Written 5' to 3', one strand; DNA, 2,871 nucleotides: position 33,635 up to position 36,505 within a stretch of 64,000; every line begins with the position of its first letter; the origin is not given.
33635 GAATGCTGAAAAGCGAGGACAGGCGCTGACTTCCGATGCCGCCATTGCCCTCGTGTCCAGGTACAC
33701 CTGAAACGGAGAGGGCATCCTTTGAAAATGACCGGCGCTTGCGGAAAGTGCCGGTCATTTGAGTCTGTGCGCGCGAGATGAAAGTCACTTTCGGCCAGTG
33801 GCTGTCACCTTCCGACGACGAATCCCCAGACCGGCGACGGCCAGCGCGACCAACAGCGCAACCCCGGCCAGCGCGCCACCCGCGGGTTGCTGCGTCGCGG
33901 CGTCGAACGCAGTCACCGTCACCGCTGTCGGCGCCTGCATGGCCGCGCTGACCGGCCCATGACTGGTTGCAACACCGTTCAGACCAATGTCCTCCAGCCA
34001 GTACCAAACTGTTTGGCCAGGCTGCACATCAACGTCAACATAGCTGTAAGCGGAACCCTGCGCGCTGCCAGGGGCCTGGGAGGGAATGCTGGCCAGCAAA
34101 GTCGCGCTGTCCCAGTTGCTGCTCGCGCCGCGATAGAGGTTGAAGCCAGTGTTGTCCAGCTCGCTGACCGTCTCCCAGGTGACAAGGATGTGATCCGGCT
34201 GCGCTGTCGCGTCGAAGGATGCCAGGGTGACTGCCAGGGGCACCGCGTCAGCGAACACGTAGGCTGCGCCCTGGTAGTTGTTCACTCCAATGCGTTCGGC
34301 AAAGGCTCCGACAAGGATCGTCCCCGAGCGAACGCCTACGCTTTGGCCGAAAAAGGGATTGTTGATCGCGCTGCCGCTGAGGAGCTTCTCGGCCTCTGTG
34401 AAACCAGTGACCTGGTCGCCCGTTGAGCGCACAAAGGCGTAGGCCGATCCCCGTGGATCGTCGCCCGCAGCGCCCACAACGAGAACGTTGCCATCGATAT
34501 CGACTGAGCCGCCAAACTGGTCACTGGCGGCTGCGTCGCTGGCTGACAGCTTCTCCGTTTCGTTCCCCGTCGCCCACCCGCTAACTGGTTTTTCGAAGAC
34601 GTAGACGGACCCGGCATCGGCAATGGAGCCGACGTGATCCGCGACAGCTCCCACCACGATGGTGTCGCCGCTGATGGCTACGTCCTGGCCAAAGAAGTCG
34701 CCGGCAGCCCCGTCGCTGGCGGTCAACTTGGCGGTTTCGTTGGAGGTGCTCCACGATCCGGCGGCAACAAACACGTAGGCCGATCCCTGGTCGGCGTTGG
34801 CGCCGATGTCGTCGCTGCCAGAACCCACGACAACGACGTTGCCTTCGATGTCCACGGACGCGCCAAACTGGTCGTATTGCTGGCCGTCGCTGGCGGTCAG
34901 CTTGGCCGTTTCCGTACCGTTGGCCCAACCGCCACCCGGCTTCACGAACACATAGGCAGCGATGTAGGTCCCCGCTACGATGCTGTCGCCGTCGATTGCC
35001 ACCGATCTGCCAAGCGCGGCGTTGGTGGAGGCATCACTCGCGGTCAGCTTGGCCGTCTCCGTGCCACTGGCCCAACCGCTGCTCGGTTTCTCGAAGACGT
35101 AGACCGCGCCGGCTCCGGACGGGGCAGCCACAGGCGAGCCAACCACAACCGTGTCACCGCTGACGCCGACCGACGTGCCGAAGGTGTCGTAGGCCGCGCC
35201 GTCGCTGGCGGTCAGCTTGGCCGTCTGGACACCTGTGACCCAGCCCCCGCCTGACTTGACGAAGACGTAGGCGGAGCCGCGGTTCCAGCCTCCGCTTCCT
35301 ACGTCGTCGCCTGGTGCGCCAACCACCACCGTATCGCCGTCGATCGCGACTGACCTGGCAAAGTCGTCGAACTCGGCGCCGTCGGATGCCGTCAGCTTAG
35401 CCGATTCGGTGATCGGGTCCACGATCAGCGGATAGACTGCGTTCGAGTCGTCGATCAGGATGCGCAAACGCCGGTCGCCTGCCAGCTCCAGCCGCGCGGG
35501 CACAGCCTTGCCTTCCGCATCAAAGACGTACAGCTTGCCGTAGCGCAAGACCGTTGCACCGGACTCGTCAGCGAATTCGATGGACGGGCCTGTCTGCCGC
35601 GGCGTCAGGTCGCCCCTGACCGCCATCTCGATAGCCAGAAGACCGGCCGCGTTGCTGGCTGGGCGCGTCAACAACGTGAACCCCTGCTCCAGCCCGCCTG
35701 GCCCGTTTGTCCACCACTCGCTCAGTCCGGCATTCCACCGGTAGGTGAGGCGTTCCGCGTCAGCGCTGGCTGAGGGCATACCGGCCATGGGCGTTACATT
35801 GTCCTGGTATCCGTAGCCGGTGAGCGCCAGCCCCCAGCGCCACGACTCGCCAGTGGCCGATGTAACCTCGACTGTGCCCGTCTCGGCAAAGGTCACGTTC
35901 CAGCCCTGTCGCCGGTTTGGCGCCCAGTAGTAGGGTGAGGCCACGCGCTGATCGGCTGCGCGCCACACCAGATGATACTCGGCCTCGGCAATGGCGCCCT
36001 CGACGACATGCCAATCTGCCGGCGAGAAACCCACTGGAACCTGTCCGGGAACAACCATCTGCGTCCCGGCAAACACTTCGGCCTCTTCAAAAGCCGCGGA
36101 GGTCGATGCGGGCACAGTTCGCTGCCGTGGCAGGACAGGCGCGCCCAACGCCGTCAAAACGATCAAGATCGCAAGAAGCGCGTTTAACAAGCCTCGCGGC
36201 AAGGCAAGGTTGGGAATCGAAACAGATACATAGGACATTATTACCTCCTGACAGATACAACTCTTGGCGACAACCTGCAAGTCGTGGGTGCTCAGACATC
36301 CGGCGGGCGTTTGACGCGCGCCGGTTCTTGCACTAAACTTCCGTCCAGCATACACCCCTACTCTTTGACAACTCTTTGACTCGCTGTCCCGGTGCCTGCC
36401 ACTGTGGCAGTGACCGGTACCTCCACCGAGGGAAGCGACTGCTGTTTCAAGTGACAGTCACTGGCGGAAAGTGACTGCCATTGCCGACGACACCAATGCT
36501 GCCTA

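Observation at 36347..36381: Cassettes B and C share an exact SARP-type promoter geometry facing the structural operons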

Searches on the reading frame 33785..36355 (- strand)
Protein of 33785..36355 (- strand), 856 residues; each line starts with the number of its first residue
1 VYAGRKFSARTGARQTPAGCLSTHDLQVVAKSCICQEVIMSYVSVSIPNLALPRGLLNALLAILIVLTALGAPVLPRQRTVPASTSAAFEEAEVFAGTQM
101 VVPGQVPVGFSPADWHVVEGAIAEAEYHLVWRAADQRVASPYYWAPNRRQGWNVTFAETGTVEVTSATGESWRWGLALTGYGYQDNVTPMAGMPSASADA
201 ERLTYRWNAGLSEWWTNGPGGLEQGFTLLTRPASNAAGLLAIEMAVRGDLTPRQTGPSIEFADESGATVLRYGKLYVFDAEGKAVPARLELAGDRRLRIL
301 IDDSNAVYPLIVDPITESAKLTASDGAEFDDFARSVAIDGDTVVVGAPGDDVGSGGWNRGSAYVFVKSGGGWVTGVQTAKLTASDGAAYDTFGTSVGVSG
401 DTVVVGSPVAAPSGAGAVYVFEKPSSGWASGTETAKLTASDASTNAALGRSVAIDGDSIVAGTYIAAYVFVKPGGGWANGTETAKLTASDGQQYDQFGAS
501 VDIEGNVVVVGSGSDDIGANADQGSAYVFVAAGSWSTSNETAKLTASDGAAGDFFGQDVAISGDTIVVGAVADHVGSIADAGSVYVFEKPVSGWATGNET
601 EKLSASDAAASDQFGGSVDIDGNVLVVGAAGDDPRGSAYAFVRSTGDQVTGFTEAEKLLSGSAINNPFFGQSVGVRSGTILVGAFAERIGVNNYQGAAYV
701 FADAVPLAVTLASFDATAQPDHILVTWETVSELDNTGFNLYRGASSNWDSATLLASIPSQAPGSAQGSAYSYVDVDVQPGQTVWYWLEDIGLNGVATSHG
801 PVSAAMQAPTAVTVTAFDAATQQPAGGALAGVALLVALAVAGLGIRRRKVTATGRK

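Call 6: search_protein_families(library=pfam, proteins=[window:33785-36355:-])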
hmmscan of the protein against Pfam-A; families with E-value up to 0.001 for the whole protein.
window:33785-36355:- (856 aa): 1 family
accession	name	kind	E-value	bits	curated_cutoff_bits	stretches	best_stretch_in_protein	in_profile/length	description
PF14312.12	FG-GAP_2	-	4.5e-95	312.1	23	7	316-365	2-49/49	FG-GAP repeat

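Call 32: search_protein_families(library=ncbifam, proteins=[window:33785-36238:-], max_evalue=0.1)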
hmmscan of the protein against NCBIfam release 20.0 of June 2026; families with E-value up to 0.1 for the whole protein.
window:33785-36238:- (817 aa): 0 families
